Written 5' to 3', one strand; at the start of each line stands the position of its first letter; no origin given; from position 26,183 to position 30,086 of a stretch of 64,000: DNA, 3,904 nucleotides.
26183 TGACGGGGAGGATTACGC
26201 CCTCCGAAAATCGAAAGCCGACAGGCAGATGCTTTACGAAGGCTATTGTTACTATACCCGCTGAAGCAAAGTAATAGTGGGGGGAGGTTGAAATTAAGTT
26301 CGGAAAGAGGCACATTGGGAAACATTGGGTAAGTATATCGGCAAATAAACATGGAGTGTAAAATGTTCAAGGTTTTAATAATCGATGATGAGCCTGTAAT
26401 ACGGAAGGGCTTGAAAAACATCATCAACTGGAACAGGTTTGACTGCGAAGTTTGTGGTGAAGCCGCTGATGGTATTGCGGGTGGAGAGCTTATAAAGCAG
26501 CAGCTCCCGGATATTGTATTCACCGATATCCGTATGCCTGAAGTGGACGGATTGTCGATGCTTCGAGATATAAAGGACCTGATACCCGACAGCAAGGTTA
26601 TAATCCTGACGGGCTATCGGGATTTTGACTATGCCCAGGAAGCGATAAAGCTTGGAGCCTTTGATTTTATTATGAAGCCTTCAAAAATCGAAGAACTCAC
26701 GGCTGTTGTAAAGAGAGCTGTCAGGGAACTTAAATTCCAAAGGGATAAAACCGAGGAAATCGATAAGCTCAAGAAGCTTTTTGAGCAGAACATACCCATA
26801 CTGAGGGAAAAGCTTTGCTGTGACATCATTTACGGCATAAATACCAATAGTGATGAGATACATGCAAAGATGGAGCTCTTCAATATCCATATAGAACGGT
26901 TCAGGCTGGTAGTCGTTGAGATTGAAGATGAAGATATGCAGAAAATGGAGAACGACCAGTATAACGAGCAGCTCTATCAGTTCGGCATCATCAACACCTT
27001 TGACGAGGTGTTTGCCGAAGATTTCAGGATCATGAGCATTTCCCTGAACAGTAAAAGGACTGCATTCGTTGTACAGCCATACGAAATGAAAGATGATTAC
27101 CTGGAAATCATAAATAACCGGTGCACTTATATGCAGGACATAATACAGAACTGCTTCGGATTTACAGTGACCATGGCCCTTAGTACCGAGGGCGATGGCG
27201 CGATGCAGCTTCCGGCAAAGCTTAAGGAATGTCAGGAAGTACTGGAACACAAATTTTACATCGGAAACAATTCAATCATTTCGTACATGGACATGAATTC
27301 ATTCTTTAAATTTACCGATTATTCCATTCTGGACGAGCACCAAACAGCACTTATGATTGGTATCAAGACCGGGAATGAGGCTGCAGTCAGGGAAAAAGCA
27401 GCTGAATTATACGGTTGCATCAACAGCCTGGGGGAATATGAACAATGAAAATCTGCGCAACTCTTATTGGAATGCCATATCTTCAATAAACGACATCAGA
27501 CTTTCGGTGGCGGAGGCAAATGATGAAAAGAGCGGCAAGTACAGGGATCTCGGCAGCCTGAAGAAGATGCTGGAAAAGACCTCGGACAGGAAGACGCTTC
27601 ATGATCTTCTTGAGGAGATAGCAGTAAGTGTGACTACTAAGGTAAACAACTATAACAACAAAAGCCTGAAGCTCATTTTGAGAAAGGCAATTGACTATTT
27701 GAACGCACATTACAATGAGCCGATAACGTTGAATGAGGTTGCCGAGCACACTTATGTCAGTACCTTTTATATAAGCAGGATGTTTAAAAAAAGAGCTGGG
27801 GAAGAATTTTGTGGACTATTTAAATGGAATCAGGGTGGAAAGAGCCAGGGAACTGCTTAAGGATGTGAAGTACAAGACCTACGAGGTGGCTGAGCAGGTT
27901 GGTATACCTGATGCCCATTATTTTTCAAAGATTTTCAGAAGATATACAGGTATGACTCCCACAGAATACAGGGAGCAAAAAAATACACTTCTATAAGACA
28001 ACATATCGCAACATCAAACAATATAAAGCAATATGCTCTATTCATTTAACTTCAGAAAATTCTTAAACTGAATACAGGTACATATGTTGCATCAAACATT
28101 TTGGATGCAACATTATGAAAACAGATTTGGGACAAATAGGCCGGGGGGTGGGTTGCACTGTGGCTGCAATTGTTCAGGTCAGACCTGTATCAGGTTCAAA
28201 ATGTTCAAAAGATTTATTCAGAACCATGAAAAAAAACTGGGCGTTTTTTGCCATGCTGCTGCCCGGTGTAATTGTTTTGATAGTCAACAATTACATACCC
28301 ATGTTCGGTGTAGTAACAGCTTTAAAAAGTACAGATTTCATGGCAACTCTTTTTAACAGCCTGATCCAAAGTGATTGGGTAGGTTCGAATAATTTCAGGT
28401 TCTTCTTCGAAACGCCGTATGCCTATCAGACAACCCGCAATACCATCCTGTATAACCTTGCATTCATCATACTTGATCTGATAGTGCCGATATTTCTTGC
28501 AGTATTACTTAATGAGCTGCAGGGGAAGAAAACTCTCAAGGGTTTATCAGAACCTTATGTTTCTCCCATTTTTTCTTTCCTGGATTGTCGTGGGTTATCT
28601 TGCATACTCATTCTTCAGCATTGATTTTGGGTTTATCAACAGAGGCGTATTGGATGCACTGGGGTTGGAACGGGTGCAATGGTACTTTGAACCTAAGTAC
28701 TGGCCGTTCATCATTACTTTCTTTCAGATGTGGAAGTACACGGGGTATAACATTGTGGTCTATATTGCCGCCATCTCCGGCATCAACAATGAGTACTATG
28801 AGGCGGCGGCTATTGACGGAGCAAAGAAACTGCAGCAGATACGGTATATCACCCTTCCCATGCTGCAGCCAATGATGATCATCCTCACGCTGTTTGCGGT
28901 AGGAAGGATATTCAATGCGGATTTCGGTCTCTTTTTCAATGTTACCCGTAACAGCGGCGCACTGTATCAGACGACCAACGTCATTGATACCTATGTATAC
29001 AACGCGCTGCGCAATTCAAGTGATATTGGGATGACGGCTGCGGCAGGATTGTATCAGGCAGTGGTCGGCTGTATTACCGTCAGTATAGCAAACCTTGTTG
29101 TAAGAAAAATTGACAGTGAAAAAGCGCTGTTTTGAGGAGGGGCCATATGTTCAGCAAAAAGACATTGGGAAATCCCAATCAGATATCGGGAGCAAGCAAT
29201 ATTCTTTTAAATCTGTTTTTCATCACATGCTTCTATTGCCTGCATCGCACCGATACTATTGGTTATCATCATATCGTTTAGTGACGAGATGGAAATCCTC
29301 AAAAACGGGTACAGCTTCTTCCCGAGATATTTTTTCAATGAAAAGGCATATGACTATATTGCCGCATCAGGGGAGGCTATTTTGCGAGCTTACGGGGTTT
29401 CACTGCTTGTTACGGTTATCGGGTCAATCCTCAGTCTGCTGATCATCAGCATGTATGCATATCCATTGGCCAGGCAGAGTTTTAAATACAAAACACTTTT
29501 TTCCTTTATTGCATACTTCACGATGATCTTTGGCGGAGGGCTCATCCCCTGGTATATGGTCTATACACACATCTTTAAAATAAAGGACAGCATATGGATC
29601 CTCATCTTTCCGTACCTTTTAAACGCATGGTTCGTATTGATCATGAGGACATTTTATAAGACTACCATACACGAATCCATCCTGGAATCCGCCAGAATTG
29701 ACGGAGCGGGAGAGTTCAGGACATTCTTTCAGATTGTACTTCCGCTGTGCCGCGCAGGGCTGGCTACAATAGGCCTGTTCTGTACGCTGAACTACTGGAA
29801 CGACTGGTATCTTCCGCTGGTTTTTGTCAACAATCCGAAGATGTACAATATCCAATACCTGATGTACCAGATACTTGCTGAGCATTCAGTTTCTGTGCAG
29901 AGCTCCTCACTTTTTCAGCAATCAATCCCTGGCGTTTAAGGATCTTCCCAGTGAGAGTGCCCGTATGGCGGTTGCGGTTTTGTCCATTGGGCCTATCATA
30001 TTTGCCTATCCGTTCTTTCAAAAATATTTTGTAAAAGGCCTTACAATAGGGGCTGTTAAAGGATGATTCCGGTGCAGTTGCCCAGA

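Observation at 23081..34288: Complete seven-gene sugar sensing/uptake/phosphorolysis locus preserved in order but dead in every gene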

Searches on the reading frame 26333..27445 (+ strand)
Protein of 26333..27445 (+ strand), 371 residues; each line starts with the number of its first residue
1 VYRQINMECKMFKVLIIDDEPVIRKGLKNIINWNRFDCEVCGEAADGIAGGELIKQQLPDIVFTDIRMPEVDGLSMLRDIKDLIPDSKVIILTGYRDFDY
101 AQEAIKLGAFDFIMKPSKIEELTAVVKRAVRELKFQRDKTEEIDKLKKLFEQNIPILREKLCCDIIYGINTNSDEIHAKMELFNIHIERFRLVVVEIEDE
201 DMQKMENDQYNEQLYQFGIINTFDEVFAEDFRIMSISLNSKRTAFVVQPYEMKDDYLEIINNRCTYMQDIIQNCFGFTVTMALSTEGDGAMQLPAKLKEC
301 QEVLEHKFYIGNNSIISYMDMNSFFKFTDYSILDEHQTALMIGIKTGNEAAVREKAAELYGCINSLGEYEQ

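Call 5: search_protein_families(library=pfam, proteins=[window:26333-27445:+], max_evalue=0.01)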
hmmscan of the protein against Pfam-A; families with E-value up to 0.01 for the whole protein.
window:26333-27445:+ (371 aa): 1 family
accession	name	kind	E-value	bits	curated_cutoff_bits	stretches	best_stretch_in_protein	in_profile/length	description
PF00072.30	Response_reg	-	3.1e-29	101.8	30.2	1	14-126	1-110/111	Response regulator receiver domain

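Call 7: find_related_loci(query=window:26351-27445:+, collection=genome_contigs, flank=10000)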
Query window:26351-27445:+ (365 aa) in genome_contigs; peptide patterns used: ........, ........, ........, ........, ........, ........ (x = any residue, [..] = any of these).
122 stretches matched a pattern; 95 encode a relative of the query (tblastn E <= 1e-3); the best 80 are kept; 80 distinct loci.
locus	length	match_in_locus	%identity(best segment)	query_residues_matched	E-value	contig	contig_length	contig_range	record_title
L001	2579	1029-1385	43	6-127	3e-24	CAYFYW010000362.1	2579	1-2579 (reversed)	MAG TPA_asm: uncultured Nitrospirales bacterium isolate ERP108616_co1_63 genome assembly, contig: k119_1876677, whole ge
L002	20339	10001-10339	41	7-122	1e-22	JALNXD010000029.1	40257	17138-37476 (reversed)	MAG: Syntrophales bacterium isolate SO_2016_LW2 bin 9 scaffold01603_LW138R_2016, whole genome shotgun sequence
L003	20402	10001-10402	40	4-139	7e-22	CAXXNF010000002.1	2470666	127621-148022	MAG: Syntrophales bacterium isolate 28f6f31c-1abc-45c3-9ff4-d3034646c4f0 genome assembly, contig: contig_2, whole genome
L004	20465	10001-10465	33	8-170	3e-21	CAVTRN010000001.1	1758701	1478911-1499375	MAG: Nitrospirota bacterium isolate MFD09567.bin.1.28 genome assembly, contig: contig_27343, whole genome shotgun sequen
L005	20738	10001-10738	31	1-229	6e-21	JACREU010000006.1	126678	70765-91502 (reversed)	MAG: Deltaproteobacteria bacterium isolate NC_groundwater_1707_Pr3_B-0.1um_57_20 SR-2_scaffold_141_14374, whole genome s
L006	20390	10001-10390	36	7-137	1e-19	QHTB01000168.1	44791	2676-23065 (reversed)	MAG: Candidatus Rokuibacteriota bacterium isolate AR17 14_0903_12_30cm_scaffold_441_curated, whole genome shotgun sequen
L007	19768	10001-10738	30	1-229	2e-19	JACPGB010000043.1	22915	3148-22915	MAG: Deltaproteobacteria bacterium isolate NC_groundwater_376_Ag_B-0.1um_56_22 GD18-4_B1_scaffold_885941, whole genome s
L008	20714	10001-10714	31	1-221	5e-19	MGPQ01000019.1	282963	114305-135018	MAG: Deltaproteobacteria bacterium GWB2_55_19 gwb2_scaffold_58, whole genome shotgun sequence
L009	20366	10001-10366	35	7-131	6e-19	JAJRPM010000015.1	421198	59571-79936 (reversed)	MAG: Candidatus Zixiibacteriota bacterium isolate Dive100_bin1.56 k141_1014544, whole genome shotgun sequence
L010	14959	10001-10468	30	7-170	6e-19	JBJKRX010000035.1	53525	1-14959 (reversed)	MAG: Nitrospirota bacterium isolate Bin_69 S1Ck127_320272_flag_1_multi_8.4467_len_53525, whole genome shotgun sequence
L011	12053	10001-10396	33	1-132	8e-19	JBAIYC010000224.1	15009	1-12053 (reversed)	MAG: Nitrospirota bacterium isolate bin_6 c_000032700447, whole genome shotgun sequence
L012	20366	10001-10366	37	7-131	9e-19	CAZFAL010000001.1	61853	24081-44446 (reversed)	MAG TPA_asm: uncultured Ignavibacteriales bacterium isolate SRP216583_co1_262 genome assembly, contig: NODE_219_length_6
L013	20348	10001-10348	40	5-124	1e-18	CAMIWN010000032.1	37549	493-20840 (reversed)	MAG: uncultured Bacteroidales bacterium isolate SRR12081302_bin.27_metaWRAP_v1.3_MAG genome assembly, contig: ERZ1228977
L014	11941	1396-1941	30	4-174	1e-18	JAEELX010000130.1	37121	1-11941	MAG: Paludibacteraceae bacterium isolate Tb.RUG.226 k141_12102231_flag=1_multi=9.0000_len=37121, whole genome shotgun se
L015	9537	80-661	34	48-221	2e-18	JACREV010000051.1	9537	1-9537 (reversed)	MAG: Deltaproteobacteria bacterium isolate NC_groundwater_1708_Pr3_B-0.1um_57_66 SR-2_scaffold_141_501820, whole genome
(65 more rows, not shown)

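Call 8: find_homologous_proteins(query=window:26351-27445:+, max_evalue=1e-10)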
Query window:26351-27445:+ (365 aa): 1471 proteins with E <= 1e-10 among 4240 candidates; the best 120 are listed.
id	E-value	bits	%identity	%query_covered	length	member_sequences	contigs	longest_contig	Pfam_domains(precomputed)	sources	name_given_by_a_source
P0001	1.8e-237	805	100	99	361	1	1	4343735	PF00072.31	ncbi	-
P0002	1.6e-202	690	84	98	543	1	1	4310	PF12833.14,PF00165.30,PF00072.31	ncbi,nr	ncbi:MAG: response regulator [Clostridiales bacterium]|nr:response regulator [Clostridiales bacteriu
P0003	4.3e-163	561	68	98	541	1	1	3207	PF12833.14,PF00165.30,PF00072.31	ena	-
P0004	6.2e-159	547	68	98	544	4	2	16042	PF12833.14,PF00165.30,PF00072.31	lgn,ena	-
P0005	1.3e-157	543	68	98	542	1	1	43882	PF12833.14,PF00165.30,PF00072.31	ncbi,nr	ncbi:MAG: response regulator transcription factor [Clostridia bacterium]|nr:response regulator trans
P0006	7.6e-155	534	66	98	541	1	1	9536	PF12833.14,PF00165.30,PF00072.31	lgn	-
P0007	7.7e-152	524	64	98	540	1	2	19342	PF12833.14,PF00165.30,PF00072.31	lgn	-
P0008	5.9e-151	521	65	98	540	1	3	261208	PF12833.14,PF00165.30,PF00072.31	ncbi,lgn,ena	-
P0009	9.0e-149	514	65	98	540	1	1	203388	PF12833.14,PF00165.30,PF00072.31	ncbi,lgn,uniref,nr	ncbi:AraC family two component transcriptional regulator [Anaerobacterium chartisolvens]|uniref:Stag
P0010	1.1e-148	513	66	95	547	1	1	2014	PF12833.14,PF00165.30,PF00072.31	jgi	jgi:two-component system response regulator YesN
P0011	2.1e-148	512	66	95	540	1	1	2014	PF12833.14,PF00165.30,PF00072.31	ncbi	-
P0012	1.8e-147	509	61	98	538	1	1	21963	PF12833.14,PF00165.30,PF00072.31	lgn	-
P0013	2.6e-147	509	61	98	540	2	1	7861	PF12833.14,PF00165.30,PF00072.31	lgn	-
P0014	2.7e-147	509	65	98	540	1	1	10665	PF12833.14,PF00165.30,PF00072.31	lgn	-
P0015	2.0e-146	506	62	98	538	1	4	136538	PF12833.14,PF00165.30,PF00072.31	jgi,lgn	jgi:two-component system response regulator YesN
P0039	2.3e-142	493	62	97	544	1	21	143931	PF12833.14,PF00165.30,PF00072.31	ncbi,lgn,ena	-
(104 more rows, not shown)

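Call 9: find_encoding_contigs(protein=P0001, flank=10000, max_places=3)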
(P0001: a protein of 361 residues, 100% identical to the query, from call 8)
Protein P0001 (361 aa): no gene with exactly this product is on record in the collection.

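Call 10: find_encoding_contigs(protein=P0005, flank=10000, max_places=3)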
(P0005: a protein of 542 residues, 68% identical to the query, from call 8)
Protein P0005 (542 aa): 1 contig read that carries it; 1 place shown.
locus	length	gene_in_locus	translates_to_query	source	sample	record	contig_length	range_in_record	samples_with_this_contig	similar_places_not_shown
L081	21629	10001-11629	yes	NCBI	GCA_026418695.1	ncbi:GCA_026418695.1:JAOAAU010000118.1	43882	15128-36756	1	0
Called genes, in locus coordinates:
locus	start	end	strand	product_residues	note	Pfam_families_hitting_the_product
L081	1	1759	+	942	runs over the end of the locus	PF00005:ABC_tran (faint), PF02463:SMC_N (faint), PF03193:RsgA_GTPase (faint), PF13191:AAA_16 (faint), PF13304:AAA_21 (faint), PF13476:AAA_23 (faint), PF17760:UvrA_inter, PF17755:UvrA_DNA-bind, +3 more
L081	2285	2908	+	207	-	PF01865:PhoU_div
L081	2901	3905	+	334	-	PF01384:PHO4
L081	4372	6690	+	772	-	PF13191:AAA_16 (weak), PF00004:AAA, PF17871:AAA_lid_9, PF00158:Sigma54_activat (weak), PF00004:AAA, PF07724:AAA_2, PF07728:AAA_5, PF10431:ClpB_D2-small, +12 more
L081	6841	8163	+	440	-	PF01547:SBP_bac_1, PF13416:SBP_bac_8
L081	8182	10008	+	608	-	PF02743:dCache_1 (weak), PF00672:HAMP (faint), PF06580:His_kinase, PF02518:HATPase_c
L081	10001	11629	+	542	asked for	PF00072:Response_reg, PF12833:HTH_18, PF00165:HTH_AraC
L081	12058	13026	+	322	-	PF00528:BPD_transp_1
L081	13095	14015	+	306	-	-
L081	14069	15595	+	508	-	PF01547:SBP_bac_1, PF12010:DUF3502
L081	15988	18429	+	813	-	PF06165:GH94_b-supersand, PF17167:Glyco_hydro_94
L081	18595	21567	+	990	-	PF06165:GH94_b-supersand, PF17167:Glyco_hydro_94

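Call 12: list_cluster_members(proteins=[P0001, P0002])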
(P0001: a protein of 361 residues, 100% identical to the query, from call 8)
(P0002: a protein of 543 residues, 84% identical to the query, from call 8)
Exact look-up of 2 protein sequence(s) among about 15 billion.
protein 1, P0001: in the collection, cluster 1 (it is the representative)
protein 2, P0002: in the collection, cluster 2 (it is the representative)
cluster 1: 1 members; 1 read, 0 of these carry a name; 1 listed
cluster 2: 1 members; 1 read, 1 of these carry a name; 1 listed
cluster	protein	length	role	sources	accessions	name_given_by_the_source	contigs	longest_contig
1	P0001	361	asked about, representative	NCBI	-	-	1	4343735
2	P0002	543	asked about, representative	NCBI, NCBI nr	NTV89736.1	MAG: response regulator [Clostridiales bacterium] | response regulator [Clostridiales bacterium]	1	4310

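Call 13: find_encoding_contigs(protein=P0002, flank=10000, max_places=3)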
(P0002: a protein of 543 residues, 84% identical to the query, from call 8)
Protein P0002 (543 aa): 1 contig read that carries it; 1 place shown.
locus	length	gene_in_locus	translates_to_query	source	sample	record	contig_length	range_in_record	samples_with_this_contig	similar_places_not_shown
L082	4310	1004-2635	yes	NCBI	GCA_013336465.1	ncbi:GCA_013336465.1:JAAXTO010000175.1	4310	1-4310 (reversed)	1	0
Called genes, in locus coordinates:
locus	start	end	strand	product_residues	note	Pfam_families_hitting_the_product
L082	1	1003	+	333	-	PF00672:HAMP, PF06580:His_kinase, PF02518:HATPase_c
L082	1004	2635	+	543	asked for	PF00072:Response_reg, PF12833:HTH_18, PF00165:HTH_AraC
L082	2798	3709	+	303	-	PF00528:BPD_transp_1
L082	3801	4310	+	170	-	?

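Call 59: find_encoding_contigs(protein=P0009, flank=10000, max_places=1)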
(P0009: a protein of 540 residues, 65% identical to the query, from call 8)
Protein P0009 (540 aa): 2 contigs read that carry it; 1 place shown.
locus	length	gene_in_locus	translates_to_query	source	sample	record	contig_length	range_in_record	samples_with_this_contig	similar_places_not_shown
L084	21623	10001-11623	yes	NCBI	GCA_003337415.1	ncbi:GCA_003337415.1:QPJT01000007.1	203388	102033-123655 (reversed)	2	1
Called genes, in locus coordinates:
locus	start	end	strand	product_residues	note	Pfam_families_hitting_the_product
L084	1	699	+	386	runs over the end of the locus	PF00266:Aminotran_5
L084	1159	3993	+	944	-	PF00005:ABC_tran (faint), PF02463:SMC_N (faint), PF03193:RsgA_GTPase (faint), PF13191:AAA_16 (faint), PF13304:AAA_21 (faint), PF13476:AAA_23 (faint), PF17760:UvrA_inter, PF17755:UvrA_DNA-bind, +2 more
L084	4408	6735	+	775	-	PF05621:TniB (weak), PF00004:AAA, PF17871:AAA_lid_9, PF00158:Sigma54_activat (weak), PF00004:AAA, PF07724:AAA_2, PF07728:AAA_5, PF10431:ClpB_D2-small, +7 more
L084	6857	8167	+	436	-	PF01547:SBP_bac_1, PF13416:SBP_bac_8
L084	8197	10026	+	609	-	PF02743:dCache_1, PF00672:HAMP, PF06580:His_kinase, PF02518:HATPase_c (weak)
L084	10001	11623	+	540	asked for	PF00072:Response_reg, PF12833:HTH_18, PF00165:HTH_AraC (weak)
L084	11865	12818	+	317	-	PF00528:BPD_transp_1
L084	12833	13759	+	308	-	PF00528:BPD_transp_1 (faint)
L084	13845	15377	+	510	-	PF01547:SBP_bac_1, PF12010:DUF3502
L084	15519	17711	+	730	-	PF06165:GH94_b-supersand, PF17167:Glyco_hydro_94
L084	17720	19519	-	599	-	PF00672:HAMP, PF00989:PAS, PF13188:PAS_8 (faint), PF13426:PAS_9 (weak), PF00512:HisKA, PF02518:HATPase_c, PF14501:HATPase_c_5 (weak)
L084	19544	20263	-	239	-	PF00072:Response_reg, PF00486:Trans_reg_C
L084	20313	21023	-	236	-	PF01895:PhoU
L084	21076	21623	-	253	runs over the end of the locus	PF00005:ABC_tran, PF02463:SMC_N (weak), PF13304:AAA_21 (faint)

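Call 60: find_encoding_contigs(protein=P0039, flank=10000, max_places=1)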
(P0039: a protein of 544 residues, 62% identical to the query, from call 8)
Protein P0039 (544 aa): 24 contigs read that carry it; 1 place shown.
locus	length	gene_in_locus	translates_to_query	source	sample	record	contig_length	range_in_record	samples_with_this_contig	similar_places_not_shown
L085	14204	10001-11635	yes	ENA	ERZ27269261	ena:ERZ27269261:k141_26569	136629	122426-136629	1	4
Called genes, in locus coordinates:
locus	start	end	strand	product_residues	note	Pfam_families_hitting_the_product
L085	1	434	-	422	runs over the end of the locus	PF02040:ArsB, PF03600:CitMHS, PF16980:CitMHS_2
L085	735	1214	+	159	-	PF19848:DUF6323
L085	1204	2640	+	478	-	PF19677:DUF6179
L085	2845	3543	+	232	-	PF00072:Response_reg, PF00486:Trans_reg_C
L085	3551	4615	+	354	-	PF00672:HAMP, PF00512:HisKA, PF02518:HATPase_c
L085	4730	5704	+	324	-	PF00768:Peptidase_S11, PF13354:Beta-lactamase2 (faint)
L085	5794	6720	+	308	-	PF00512:HisKA (faint)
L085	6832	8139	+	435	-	PF01547:SBP_bac_1, PF13416:SBP_bac_8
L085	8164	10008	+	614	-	PF02743:dCache_1, PF06580:His_kinase, PF02518:HATPase_c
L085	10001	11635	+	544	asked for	PF00072:Response_reg, PF12833:HTH_18, PF00165:HTH_AraC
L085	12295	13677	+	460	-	PF01547:SBP_bac_1 (weak)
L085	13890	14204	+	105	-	?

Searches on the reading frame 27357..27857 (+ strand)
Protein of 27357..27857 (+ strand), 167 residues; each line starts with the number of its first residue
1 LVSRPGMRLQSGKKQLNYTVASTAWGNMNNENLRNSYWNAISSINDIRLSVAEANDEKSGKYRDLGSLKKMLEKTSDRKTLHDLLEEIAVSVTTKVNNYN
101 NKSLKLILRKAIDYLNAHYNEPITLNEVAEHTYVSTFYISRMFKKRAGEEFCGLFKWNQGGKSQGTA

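Call 5: search_protein_families(library=pfam, proteins=[window:27357-27857:+], max_evalue=0.01)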
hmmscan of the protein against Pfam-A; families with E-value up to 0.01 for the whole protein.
window:27357-27857:+ (167 aa): 1 family
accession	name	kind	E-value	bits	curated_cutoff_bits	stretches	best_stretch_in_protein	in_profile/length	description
PF00165.29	HTH_AraC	-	0.0014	19.2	26.6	1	115-146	1-32/42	Bacterial regulatory helix-turn-helix proteins, AraC family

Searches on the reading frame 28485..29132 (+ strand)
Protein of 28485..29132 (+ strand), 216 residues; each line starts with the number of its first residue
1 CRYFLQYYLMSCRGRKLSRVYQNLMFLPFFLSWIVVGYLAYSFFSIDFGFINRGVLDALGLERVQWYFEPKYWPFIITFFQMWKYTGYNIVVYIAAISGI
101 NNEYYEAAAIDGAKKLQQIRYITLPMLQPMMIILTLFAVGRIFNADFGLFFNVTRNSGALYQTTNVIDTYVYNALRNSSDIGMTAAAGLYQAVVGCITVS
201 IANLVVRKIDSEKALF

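Call 5: search_protein_families(library=pfam, proteins=[window:28485-29132:+], max_evalue=0.01)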
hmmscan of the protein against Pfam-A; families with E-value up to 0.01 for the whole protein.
window:28485-29132:+ (216 aa): 1 family
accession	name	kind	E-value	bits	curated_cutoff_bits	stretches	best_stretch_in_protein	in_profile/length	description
PF00528.27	BPD_transp_1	-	2.2e-16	60.6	26.4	1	13-210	12-183/184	Binding-protein-dependent transport system inner membrane component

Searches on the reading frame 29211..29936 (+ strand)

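Call 5: search_protein_families(library=pfam, proteins=[window:29211-29936:+], max_evalue=0.01)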
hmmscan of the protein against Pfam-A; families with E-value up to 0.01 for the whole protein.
window:29211-29936:+ (242 aa): 1 family
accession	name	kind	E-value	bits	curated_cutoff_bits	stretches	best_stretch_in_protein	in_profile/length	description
PF00528.27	BPD_transp_1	-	6.1e-06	26.5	26.4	1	88-216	11-139/184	Binding-protein-dependent transport system inner membrane component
